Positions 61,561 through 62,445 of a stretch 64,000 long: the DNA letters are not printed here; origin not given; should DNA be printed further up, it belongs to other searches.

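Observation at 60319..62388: Self-contained AT-rich four-gene cargo cassette at the attR end: XRE regulator + two membrane proteins + unknown cytoplasmic protein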

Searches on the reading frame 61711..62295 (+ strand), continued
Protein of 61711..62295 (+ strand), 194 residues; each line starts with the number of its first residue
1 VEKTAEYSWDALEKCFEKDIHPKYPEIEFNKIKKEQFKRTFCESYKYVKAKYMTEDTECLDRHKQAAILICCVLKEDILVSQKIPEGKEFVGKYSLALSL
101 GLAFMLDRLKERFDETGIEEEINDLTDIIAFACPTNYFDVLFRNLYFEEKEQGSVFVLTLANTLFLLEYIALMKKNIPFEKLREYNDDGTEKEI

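Call 60: find_homologous_proteins(query=A4, max_evalue=0.00001)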
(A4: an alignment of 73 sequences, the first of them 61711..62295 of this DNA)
Query A4 (73 sequences) (194 aa, profile of the alignment): 39 proteins with E <= 0.00001 among 8000 candidates.
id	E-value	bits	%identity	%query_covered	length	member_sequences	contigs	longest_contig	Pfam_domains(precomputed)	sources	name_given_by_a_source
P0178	1.6e-60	222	35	83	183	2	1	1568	-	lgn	-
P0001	9.3e-60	220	100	100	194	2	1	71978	-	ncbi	-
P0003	1.4e-59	219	66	98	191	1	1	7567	-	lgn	-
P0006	2.4e-59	218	68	97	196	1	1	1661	-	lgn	-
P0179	2.7e-59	218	42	78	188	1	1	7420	-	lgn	-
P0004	4.4e-59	217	68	99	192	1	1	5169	-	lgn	-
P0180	7.5e-59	217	33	91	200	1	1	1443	-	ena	-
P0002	1.4e-58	216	78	96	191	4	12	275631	-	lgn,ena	-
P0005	1.8e-58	215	68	95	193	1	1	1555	-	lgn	-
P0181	3.9e-58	214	36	78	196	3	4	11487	-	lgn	-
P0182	7.1e-58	213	32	91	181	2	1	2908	-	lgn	-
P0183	9.3e-58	213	35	87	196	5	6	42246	-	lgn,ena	-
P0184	3.1e-57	211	34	95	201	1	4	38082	-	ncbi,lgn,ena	-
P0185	2.8e-56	208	34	90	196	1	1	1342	-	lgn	-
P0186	4.9e-56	207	35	92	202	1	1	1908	-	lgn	-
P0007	1.0e-51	193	57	96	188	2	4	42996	-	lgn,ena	-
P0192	1.1e-49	187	44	96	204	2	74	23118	-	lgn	-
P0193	2.5e-43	166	26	93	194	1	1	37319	-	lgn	-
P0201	3.5e-16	77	28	61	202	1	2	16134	-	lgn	-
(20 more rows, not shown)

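Call 61: find_encoding_contigs(protein=P0183, flank=9000, max_places=2)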
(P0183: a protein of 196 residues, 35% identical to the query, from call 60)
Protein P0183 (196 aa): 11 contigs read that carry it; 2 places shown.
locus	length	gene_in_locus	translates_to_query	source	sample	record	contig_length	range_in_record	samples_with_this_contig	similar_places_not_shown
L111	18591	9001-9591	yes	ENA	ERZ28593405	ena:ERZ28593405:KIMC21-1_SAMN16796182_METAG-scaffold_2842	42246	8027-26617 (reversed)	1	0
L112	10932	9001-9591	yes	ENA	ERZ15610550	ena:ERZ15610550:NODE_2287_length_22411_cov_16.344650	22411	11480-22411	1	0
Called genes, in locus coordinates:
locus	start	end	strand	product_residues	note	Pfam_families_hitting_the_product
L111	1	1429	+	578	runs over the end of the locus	PF00877:NLPC_P60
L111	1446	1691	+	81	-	PF14193:DUF4315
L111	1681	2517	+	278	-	PF14283:CD1107-like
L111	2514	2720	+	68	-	-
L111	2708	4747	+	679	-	PF01751:Toprim, PF01131:Topoisom_bac, PF13342:Toprim_Crpt (weak)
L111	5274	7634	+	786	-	PF08401:ArdcN, PF18830:LPD16, PF14191:YodL, PF14195:DUF4316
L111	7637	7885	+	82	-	PF14203:TTRAP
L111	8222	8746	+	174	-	-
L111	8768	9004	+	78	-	-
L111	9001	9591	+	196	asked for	-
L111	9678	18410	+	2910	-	PF01624:MutS_I, PF28553:WH_1, PF28554:DUF8437, PF00176:SNF2-rel_dom (weak), PF04851:ResIII (weak), PF28555:Helicase_dom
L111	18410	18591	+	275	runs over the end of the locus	PF12959:DUF3848, PF12960:DUF3849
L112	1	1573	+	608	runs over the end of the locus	PF00877:NLPC_P60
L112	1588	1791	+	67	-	PF14193:DUF4315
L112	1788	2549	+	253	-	PF14283:CD1107-like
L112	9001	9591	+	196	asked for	-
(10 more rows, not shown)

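Call 62: find_encoding_contigs(protein=P0184, flank=9000, max_places=2)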
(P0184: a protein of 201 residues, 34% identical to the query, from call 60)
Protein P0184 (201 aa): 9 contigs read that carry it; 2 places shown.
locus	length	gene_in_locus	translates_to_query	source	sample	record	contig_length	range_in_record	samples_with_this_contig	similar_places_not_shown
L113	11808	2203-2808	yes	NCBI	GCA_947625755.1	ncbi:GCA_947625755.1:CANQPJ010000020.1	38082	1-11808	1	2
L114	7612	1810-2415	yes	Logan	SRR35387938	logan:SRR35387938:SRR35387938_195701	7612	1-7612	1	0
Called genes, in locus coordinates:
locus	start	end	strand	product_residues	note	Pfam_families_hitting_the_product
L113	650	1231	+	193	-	-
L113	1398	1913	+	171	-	-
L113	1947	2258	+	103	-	-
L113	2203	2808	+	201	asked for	-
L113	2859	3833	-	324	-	PF02275:CBAH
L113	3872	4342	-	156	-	PF03073:TspO_MBR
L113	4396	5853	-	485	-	PF13231:PMT_2 (weak)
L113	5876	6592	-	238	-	PF00535:Glycos_transf_2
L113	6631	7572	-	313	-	PF14659:Phage_int_SAM_3, PF00589:Phage_integrase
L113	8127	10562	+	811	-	PF00122:E1-E2_ATPase, PF00702:Hydrolase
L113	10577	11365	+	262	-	PF00575:S1, PF21543:CvfB_2nd (faint), PF00575:S1, PF23459:S1_RRP5 (weak)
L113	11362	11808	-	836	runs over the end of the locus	PF02901:PFL-like, PF01228:Gly_radical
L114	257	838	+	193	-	-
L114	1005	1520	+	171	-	-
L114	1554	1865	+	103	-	-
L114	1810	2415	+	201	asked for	-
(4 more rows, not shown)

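Call 63: find_encoding_contigs(protein=P0192, flank=9000, max_places=3)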
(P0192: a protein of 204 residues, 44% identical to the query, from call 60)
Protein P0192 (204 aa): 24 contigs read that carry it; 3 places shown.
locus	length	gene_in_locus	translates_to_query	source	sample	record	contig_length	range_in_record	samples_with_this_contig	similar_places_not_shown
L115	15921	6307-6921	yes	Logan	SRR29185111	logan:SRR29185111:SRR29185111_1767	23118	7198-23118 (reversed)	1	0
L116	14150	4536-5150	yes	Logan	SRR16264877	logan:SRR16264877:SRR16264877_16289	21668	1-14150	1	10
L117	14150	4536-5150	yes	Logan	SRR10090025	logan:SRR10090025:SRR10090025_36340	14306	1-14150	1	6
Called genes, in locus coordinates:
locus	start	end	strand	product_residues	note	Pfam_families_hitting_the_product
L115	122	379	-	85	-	-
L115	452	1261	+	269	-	PF02661:Fic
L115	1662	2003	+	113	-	-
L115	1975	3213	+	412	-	PF06689:zf-C4_ClpX, PF00493:MCM (weak), PF01078:Mg_chelatase (faint), PF05496:RuvB_N (weak), PF00004:AAA, PF07724:AAA_2, PF07728:AAA_5 (weak), PF10431:ClpB_D2-small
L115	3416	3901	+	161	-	PF13274:SocA_Panacea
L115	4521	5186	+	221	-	-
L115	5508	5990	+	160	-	-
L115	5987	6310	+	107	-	-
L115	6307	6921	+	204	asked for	-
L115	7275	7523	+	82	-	-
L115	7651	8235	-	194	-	PF00069:Pkinase, PF07714:PK_Tyr_Ser-Thr, PF03109:ABC1 (weak)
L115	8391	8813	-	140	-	-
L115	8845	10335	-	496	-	-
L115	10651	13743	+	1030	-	-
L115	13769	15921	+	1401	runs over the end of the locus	PF00404:Dockerin_1, PF13306:LRR_5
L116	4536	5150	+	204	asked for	-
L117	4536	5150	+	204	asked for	-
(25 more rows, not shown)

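Call 75: search_protein_families(library=padloc, proteins=[L001:12803-13387:-, L001:11256-12806:-, L001:10314-11240:-, L001:9568-10302:-, L001:8814-9371:+, L015:10653-11705:-, L015:12152-14044:-, L115:4521-5186:+, L115:7651-8235:-, L115:8845-10335:-], max_evalue=0.001)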
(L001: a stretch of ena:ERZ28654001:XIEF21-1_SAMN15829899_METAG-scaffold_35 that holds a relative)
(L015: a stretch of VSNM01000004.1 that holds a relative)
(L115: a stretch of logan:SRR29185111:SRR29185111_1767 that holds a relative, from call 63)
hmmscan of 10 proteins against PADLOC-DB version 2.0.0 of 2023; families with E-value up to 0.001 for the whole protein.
L001:12803-13387:- (194 aa): 2 families
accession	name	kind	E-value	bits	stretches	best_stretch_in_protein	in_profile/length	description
PDLC05062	PDC-S66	-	1.2e-07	29.5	1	3-101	146-240/282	-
PDLC00417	ThsB1|ThsB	-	1.5e-05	22.6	1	2-104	163-262/303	TIR-like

L001:11256-12806:- (516 aa): 0 families

L001:10314-11240:- (308 aa): 0 families

L001:9568-10302:- (244 aa): 0 families

L001:8814-9371:+ (185 aa): 0 families

L015:10653-11705:- (350 aa): 0 families

L015:12152-14044:- (630 aa): 0 families

L115:4521-5186:+ (221 aa): 1 family
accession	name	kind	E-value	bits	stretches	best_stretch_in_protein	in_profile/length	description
PDLC04061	PD-T4-6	-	0.00077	17.1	1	21-123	362-466/510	-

L115:7651-8235:- (194 aa): 37 families (the best 25 are shown)
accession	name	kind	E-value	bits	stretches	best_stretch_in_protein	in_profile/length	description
PDLC04042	PD-T4-6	-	3.4e-38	130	1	13-153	67-211/292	-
PDLC04138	mad6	-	2.9e-36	123.6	1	7-176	104-279/659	mads_6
PDLC04047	PD-T4-6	-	1.8e-35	120.6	1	8-153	64-211/327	-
PDLC04053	PD-T4-6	-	6.9e-35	119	1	14-153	68-210/311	-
PDLC04060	PD-T4-6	-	4e-34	116.4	1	15-153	68-208/486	-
PDLC04057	PD-T4-6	-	3.2e-32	110.1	1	16-153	69-209/443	-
PDLC04054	PD-T4-6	-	4.2e-32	109.9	1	16-154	71-213/347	-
PDLC04061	PD-T4-6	-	1.9e-29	101.5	1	15-153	76-222/510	-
PDLC04052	PD-T4-6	-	9.8e-29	98.9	1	18-155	72-217/496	-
PDLC04043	PD-T4-6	-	1.3e-28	98.3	1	20-153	80-216/452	-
PDLC04040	PD-T4-6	-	1.3e-27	94.7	1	32-153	79-204/547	-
PDLC04045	PD-T4-6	-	8.1e-27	92.1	1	33-191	116-280/350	-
PDLC04041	PD-T4-6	-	2.1e-26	91.1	1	7-164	80-244/443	-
PDLC04064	PD-T4-6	-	2.4e-26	90.6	1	14-155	79-221/369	-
PDLC04039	PD-T4-6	-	1.2e-25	88.4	1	36-155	94-216/458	-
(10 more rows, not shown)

L115:8845-10335:- (496 aa): 0 families

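Call 84: predict_structure(alignment_id=A8)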
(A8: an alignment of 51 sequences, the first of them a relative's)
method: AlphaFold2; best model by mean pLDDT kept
length: 255 residues; sequences in the alignment: 51
mean_pLDDT: 83.0   pTM: 0.76
mean pLDDT of the five models: 83.0, 83.0, 82.8, 82.4, 81.9
residues with pLDDT >= 90: 164; 70-90: 27; 50-70: 31; < 50: 33
segments of 3 or more residues with pLDDT < 50: 40-68
pLDDT, mean of each block of 10 residues (from residue 1): 60 71 60 58 40 42 45 88 94 93 98 97 87 97 98 82 97 95 95 95 96 96 97 98 97 80
secondary structure, 60 per line:
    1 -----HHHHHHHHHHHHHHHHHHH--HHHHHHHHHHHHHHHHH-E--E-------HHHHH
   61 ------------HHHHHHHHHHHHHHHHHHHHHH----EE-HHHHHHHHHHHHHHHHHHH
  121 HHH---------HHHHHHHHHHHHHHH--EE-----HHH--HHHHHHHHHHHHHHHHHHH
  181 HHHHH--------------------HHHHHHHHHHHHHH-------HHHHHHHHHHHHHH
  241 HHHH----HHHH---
elements in order: H6-24 H27-43 H56-60 H73-94 H102-123 H133-147 H162-185 H206-219 H227-244 H249-252

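Call 87: fold_search(model_id=the predicted structure, library=pdb)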
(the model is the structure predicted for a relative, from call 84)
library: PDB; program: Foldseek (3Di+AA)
matches with E <= 10: 95; with E <= 0.001: 0
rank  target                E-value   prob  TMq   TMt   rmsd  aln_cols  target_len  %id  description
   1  4gcl_D                1.6e+00  0.09  0.22  0.27  12.4       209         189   17  structure of no-dna factor (released 2013-06-19)
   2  8t8k                  1.7e+00  0.08  0.15  0.20  20.6       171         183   13  Structure of Domain of Unknown Function 507 (DUF507) in Space Group C222(1) (released 2023-08-30)
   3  9i9k_I                1.7e+00  0.04  0.15  0.14  19.6       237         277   13  Cryo-EM structure of CAK-CDK2 (determined in the presence of ADP-AlFx) (released 2025-10-15)
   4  5iaw_B                1.7e+00  0.03  0.17  0.18  18.6       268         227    8  Novel natural FXR modulator with a unique binding mode (released 2017-03-08)
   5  4ic9                  2.1e+00  0.05  0.13  0.21  11.6       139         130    9  Crystal structure of the full-length matrix subunit (p15) of the Feline Immunodeficiency Virus (FIV) Gag polyprotein (released 2013-07-10)
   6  8hcr_G                2.3e+00  0.05  0.15  0.20  18.2       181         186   11  Cryo-EM structure of the Mycobacterium tuberculosis cytochrome bcc:aa3 supercomplex and a novel inhibitor targeting su (released 2023-05-03)
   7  8e0m_G                2.7e+00  0.06  0.15  0.22  12.5       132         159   11  Homotrimeric variant of tcTRP9, BGL15 (released 2023-04-12)
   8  7n0l_A                2.7e+00  0.03  0.16  0.13  22.6       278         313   16  Cryo-EM structure of TACAN in the H196A H197A mutant form (TMEM120A) (released 2021-09-15)
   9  4csk                  3.0e+00  0.03  0.15  0.16  13.3       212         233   11  human Aquaporin (released 2014-12-24)
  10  9fkz                  3.2e+00  0.05  0.15  0.22  12.9       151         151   13  Discovery of a Series of Covalent, Cell Active Bfl-1 Inhibitors (released 2024-10-02)
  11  2voi_A                3.4e+00  0.04  0.14  0.21  17.9       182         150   10  Structure of mouse A1 bound to the Bid BH3-domain (released 2008-03-04)
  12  5oa1_U                3.4e+00  0.03  0.16  0.15  21.4       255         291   13  RNA polymerase I pre-initiation complex (released 2017-07-26)
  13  9k86_A                3.5e+00  0.04  0.16  0.19  15.8       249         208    9  Cryo-EM structure of designed zinc-induced filament Fiber-n6-Zn1-HEHE-410 (released 2025-10-29)
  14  7dlx_B                3.5e+00  0.03  0.14  0.19  16.6       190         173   10  crystal structure of H2AM4>Z-H2B (released 2021-06-16)
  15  8bbm                  3.9e+00  0.05  0.20  0.26  16.5       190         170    9  DNA binding domain of J-DNA Binding Protein 1 (JBP1) (released 2022-11-09)
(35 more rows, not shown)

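Call 89: search_protein_families(library=pfam, proteins=[L024:2684-3397:+, L024:1361-2419:+, L024:682-1377:+, L025:7142-7924:+, L025:6332-7111:+, L025:4887-5729:+, L115:4521-5186:+, L113:650-1231:+, L029:372-1298:+], max_evalue=0.01)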
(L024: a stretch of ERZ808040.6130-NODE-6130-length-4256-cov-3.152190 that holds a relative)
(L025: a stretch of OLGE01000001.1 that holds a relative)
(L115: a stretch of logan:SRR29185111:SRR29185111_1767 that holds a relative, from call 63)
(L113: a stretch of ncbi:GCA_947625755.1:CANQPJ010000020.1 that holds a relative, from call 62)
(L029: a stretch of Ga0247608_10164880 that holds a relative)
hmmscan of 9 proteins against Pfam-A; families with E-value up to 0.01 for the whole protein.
L024:2684-3397:+ (237 aa): 1 family
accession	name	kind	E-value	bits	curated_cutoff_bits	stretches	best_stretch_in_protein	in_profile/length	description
PF13271.11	DUF4062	-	7.3e-28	97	24.7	1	6-87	1-82/82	Domain of unknown function (DUF4062)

L024:1361-2419:+ (352 aa): 2 families
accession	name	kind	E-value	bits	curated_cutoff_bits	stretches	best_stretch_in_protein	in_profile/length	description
PF05014.21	Nuc_deoxyrib_tr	-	6.8e-19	68.6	28.8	2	14-129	1-103/117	Nucleoside 2-deoxyribosyltransferase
PF15891.11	Nuc_deoxyri_tr2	-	9.3e-05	23.2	30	0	42-125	28-104/105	Nucleoside 2-deoxyribosyltransferase like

L024:682-1377:+ (231 aa): 4 families
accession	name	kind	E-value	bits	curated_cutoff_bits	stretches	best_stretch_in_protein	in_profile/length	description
PF13649.12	Methyltransf_25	-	1.1e-10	42.5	27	1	33-118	1-94/97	Methyltransferase domain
PF08241.18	Methyltransf_11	-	2.1e-10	41.6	21.2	1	36-124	3-94/95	Methyltransferase domain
PF01564.23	Spermine_synth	-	0.00038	20.5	22.9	1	28-144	17-126/186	Spermine/spermidine synthase domain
PF01209.24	Ubie_methyltran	-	0.0019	18.1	20.1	1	26-129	45-155/233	ubiE/COQ5 methyltransferase family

L025:7142-7924:+ (260 aa): 2 families
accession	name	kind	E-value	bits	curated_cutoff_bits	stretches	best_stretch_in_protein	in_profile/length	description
PF00335.26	Tetraspanin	-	0.0031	17.6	32.1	1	138-223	31-116/225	Tetraspanin family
PF20990.2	DUF2207_C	-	0.0043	17.2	33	1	115-216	102-200/247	Predicted membrane protein (DUF2207) C-terminal domain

L025:6332-7111:+ (259 aa): 2 families
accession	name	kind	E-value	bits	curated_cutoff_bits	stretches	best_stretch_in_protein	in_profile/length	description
PF13091.12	PLDc_2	-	2.7e-22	79.5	27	1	127-249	2-131/132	PLD-like domain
PF07894.18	SACK1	-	1e-11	45.4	21.4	1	121-251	125-270/274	Scaffolding anchor of CK1 domain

L025:4887-5729:+ (280 aa): 1 family
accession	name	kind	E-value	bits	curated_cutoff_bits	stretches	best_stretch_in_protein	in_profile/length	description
PF08843.17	AbiEii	-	2.3e-42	146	22.5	1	33-266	1-235/238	Nucleotidyl transferase AbiEii toxin, Type IV TA system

L115:4521-5186:+ (221 aa): 1 family
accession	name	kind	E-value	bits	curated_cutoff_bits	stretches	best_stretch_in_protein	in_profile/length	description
PF21827.1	New_glue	-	0.00062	19.9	31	1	23-95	6-74/94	New glue protein family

L113:650-1231:+ (193 aa): 1 family
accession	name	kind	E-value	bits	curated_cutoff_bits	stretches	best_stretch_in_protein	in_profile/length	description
PF24489.1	Ig_J_second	-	0.0036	17.7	27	1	107-180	17-89/105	Tip attachment protein J second Ig-like domain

L029:372-1298:+ (308 aa): 0 families

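Call 90: find_encoding_contigs(protein=P0193, flank=7000, max_places=2)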
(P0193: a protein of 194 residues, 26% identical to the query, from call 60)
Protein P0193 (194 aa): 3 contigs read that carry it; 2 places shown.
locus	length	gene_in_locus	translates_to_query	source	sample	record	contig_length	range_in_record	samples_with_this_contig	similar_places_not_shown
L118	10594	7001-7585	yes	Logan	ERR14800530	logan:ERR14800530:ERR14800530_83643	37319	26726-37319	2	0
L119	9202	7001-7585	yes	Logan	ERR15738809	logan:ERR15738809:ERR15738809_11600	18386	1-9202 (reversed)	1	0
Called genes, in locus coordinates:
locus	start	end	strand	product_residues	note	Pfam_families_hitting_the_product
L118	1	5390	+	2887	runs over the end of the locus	PF00877:NLPC_P60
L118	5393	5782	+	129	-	-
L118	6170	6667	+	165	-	-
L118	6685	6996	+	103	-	-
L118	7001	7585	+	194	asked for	-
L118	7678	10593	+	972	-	?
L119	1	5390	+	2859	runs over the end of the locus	PF00877:NLPC_P60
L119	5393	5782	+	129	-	-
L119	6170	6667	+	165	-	-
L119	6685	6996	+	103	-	-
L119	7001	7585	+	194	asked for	-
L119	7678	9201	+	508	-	?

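Call 91: find_encoding_contigs(protein=P0201, flank=7000, max_places=2)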
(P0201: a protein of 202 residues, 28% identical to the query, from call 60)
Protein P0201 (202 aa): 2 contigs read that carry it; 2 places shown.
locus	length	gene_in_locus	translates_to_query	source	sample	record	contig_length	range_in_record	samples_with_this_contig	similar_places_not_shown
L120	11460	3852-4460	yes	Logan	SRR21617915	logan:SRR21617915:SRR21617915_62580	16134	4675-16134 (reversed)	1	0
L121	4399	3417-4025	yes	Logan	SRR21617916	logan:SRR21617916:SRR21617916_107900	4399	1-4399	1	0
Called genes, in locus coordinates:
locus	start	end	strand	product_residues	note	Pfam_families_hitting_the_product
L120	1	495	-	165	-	?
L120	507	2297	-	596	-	-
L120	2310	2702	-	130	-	-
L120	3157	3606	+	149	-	-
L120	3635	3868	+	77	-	-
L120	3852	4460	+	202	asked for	-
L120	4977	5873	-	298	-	PF02498:Bro-N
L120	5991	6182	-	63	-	-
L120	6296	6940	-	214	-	-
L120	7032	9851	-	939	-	-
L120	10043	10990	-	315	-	PF21817:CapR (faint), PF14311:DUF4379 (faint), PF05265:DUF723 (weak)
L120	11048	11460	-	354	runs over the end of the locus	-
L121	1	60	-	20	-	?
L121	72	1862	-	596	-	-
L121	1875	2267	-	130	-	-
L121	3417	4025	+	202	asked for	-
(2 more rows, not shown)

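Call 99: search_dna_similar(query=window:61711-62295:+, collection=phages, mode=protein, max_evalue=0.001)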
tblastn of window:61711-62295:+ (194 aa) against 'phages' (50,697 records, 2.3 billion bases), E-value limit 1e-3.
No match.

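Call 100: search_dna_similar(query=window:61711-62295:+, collection=plasmids, mode=protein, max_evalue=0.001)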
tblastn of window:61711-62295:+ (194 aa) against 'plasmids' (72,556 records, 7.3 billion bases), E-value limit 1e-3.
No match.
